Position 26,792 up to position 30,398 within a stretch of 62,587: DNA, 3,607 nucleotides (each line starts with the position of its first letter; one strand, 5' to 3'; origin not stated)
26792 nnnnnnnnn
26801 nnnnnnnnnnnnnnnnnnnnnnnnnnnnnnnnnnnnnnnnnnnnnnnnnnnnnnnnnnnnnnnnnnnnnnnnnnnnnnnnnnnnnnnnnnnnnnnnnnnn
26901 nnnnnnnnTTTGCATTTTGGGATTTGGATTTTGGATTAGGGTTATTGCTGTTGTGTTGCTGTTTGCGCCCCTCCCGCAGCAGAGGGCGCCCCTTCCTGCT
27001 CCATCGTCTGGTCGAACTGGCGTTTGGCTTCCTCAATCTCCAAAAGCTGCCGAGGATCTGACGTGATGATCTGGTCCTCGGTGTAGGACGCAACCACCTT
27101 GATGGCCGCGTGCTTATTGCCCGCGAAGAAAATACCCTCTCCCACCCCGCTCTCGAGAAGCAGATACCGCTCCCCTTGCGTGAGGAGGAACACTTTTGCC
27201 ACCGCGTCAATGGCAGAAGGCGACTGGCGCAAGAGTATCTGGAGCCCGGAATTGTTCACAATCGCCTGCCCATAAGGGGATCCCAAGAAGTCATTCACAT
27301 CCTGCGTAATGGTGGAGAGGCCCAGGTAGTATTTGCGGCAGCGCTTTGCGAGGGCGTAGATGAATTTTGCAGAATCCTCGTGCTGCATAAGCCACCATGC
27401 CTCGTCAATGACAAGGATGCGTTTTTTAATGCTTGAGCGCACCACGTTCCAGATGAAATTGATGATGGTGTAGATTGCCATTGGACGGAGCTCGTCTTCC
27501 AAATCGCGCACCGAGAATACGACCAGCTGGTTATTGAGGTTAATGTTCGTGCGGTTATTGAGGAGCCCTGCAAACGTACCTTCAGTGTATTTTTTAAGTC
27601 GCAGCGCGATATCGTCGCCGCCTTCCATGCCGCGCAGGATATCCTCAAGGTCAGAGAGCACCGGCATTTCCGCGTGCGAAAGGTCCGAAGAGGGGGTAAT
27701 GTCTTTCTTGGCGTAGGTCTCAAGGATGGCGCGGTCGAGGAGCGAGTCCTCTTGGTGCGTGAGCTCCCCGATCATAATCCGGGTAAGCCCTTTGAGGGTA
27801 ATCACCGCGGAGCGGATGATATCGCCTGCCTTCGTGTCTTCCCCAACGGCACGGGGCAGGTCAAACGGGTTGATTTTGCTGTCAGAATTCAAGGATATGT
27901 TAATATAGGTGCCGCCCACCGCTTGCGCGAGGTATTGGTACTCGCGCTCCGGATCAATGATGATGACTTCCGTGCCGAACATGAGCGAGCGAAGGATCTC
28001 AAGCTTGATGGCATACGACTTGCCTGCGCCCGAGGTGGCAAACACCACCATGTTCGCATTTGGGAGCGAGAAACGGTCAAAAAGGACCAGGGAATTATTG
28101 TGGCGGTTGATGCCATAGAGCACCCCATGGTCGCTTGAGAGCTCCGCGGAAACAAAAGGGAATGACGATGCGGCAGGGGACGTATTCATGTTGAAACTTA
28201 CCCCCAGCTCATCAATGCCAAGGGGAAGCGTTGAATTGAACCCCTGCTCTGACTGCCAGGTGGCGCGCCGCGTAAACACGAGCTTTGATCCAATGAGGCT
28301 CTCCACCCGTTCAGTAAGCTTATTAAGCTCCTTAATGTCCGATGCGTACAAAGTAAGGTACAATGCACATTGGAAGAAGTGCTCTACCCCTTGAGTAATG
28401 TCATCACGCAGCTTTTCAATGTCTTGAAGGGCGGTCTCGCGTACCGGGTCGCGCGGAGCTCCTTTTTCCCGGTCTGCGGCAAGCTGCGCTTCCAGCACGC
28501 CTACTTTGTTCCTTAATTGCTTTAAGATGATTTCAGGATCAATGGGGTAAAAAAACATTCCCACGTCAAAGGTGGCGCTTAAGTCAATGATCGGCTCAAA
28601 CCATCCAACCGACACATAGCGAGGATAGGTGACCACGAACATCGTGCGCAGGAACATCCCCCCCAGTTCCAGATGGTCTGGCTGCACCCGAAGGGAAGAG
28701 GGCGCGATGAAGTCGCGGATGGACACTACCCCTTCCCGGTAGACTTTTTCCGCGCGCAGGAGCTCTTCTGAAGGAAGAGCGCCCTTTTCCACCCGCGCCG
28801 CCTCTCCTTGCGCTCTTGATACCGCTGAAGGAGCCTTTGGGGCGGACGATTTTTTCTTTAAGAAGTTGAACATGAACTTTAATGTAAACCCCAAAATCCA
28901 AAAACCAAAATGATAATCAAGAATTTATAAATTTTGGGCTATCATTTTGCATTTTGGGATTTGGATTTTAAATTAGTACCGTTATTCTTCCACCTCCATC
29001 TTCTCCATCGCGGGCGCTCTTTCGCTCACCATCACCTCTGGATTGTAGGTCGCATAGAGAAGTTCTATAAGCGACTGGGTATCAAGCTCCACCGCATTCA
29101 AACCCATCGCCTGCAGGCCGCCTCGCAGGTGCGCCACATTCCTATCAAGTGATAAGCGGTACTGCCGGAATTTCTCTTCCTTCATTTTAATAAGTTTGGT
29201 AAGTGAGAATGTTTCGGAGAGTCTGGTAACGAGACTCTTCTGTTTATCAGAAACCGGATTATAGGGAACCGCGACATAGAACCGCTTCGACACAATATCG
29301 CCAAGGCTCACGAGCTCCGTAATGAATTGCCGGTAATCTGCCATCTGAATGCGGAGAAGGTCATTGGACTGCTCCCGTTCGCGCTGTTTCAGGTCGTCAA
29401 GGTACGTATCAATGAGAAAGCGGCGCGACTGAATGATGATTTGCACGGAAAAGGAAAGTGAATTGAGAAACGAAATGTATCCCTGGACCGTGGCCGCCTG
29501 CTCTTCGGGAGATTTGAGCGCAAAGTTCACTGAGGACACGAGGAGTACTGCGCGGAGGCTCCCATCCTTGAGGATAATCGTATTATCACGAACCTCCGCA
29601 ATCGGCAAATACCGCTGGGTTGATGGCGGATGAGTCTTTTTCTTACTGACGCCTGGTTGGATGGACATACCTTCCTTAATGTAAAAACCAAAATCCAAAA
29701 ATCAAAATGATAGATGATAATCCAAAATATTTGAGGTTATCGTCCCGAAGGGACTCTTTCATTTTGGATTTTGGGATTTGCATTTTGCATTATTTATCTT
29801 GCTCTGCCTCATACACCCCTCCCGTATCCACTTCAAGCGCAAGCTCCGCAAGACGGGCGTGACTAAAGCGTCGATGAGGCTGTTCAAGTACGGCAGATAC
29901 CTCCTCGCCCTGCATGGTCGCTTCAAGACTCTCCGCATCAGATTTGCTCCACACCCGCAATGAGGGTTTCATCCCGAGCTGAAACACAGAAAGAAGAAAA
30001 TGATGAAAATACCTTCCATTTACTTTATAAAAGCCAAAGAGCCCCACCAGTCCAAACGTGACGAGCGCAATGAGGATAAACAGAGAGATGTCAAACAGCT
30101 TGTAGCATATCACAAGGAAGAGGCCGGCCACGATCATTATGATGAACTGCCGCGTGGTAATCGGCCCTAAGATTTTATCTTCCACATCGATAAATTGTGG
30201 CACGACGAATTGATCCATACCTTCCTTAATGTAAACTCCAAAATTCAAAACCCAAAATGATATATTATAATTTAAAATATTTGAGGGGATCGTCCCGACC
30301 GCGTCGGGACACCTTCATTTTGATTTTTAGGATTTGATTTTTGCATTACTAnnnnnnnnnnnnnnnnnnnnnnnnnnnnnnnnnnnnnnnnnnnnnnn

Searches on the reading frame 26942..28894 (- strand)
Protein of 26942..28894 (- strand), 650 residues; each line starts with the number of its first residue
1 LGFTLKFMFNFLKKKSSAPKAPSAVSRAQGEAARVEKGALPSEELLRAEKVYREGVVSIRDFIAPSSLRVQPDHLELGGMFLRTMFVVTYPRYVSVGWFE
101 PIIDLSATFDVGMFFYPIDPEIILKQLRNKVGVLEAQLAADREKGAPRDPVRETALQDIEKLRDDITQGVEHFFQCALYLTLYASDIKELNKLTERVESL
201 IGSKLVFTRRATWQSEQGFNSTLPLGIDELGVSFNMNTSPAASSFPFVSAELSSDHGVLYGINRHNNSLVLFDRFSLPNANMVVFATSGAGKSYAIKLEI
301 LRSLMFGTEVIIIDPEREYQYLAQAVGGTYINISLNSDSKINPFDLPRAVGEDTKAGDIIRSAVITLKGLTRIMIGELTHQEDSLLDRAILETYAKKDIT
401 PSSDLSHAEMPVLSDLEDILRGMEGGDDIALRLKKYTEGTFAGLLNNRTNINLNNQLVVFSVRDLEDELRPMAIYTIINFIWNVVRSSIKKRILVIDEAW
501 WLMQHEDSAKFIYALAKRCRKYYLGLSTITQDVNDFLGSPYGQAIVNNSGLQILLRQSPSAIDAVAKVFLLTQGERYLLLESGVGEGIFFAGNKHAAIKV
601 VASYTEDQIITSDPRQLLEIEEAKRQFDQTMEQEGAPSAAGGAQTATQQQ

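Call 22: search_protein_families(library=pfam, proteins=[window:26942-28894:-], max_evalue=0.01)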
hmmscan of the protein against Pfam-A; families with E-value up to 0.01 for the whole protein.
window:26942-28894:- (650 aa): 3 families
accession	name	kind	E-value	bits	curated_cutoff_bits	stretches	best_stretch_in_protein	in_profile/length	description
PF19044.6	P-loop_TraG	-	7.4e-30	104.3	25.8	1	277-580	27-343/413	TraG P-loop domain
PF12846.13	AAA_10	-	8.2e-11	42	27.5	1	279-540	21-290/362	AAA-like domain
PF01935.23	DUF87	-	5e-07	30.5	23.2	1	282-346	26-92/220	Helicase HerA, central domain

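Call 36: find_related_loci(query=window:26942-28894:-, collection=metagenome_contigs, flank=10000)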
Query window:26942-28894:- (650 aa) in metagenome_contigs; peptide patterns used: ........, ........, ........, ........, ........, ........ (x = any residue, [..] = any of these).
600 stretches matched a pattern (row limit reached: there are more); 545 encode a relative of the query (tblastn E <= 1e-3); the best 80 are kept; 80 distinct loci.
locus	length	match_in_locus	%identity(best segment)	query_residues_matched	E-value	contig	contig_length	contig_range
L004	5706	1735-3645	84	8-647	0e+0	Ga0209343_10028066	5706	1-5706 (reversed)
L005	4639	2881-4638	85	8-596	0e+0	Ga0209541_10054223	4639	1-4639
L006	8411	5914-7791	73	8-635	0e+0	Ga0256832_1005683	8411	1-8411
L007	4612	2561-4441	72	8-634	0e+0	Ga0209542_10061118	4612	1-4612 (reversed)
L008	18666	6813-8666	72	17-636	0e+0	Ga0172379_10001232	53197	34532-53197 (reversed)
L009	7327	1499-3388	71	2-633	0e+0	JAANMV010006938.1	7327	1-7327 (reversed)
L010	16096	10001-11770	75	43-633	0e+0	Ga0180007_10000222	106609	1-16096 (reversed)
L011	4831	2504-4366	71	1-633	0e+0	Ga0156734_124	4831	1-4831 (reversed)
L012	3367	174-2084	70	8-644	0e+0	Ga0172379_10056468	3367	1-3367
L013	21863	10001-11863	71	1-633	0e+0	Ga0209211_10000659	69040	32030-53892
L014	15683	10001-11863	71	1-633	0e+0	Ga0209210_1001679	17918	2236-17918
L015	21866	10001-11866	72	11-631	0e+0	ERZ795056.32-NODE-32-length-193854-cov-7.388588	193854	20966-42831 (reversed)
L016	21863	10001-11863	71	3-628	0e+0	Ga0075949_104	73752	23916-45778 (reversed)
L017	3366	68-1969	70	6-637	0e+0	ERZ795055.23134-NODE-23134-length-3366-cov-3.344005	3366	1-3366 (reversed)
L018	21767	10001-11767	74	38-627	0e+0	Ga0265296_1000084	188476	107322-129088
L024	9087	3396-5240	71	18-633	0e+0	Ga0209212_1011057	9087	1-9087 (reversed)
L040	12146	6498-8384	70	8-635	0e+0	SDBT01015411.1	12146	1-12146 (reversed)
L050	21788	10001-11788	71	42-639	0e+0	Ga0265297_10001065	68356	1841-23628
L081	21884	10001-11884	69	7-635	0e+0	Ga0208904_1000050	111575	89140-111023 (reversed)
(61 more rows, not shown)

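Call 73: search_protein_families(library=pfam, proteins=[L018:13335-13730:+, L024:6767-7117:+, L040:816-1355:+, L081:1145-1474:+, L050:14881-15159:+], max_evalue=0.01)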
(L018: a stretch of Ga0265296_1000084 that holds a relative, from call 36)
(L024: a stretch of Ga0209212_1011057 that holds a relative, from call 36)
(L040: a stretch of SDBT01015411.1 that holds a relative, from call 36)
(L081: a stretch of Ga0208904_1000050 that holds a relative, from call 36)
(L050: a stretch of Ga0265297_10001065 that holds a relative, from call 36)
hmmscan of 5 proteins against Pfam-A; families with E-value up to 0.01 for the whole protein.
L018:13335-13730:+ (131 aa): 1 family
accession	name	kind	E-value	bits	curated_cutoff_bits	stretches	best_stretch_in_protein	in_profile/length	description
PF11035.13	SNAPC2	-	0.0031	18.1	25.5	1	8-94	37-120/334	Small nuclear RNA activating complex (SNAPc), subunit 2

L024:6767-7117:+ (116 aa): 2 families
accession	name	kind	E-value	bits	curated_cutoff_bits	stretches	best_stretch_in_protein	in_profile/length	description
PF22485.1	DUF6987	-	0.00036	20.8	26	1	7-112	81-183/200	Domain of unknown function (DUF6987)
PF01956.21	EMC3_TMCO1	-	0.0011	19.2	27.1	1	11-69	47-105/169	Integral membrane protein EMC3/TMCO1-like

L040:816-1355:+ (179 aa): 1 family
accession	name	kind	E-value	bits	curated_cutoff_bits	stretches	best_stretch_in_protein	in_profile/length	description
PF01797.21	Y1_Tnp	-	2.4e-06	28.1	23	1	25-107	11-92/121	Transposase IS200 like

L081:1145-1474:+ (109 aa): 0 families

L050:14881-15159:+ (92 aa): 0 families

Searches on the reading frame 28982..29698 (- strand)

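Call 22: search_protein_families(library=pfam, proteins=[window:28982-29698:-], max_evalue=0.01)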
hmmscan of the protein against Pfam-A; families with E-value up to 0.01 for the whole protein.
window:28982-29698:- (238 aa): 1 family
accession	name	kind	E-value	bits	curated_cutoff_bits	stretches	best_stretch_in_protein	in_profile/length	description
PF11130.14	TraC_F_IV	-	0.00042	19.9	28.1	1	29-232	3-184/375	TraC protein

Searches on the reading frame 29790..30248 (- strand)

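Call 73: search_protein_families(library=pfam, proteins=[window:29790-30248:-], max_evalue=0.01)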
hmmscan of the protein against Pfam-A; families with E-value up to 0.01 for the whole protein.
window:29790-30248:- (152 aa): 1 family
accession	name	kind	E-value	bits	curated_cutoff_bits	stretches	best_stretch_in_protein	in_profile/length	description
PF12666.12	PrgI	-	7.6e-09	36.4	27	1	20-95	6-86/91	PrgI family protein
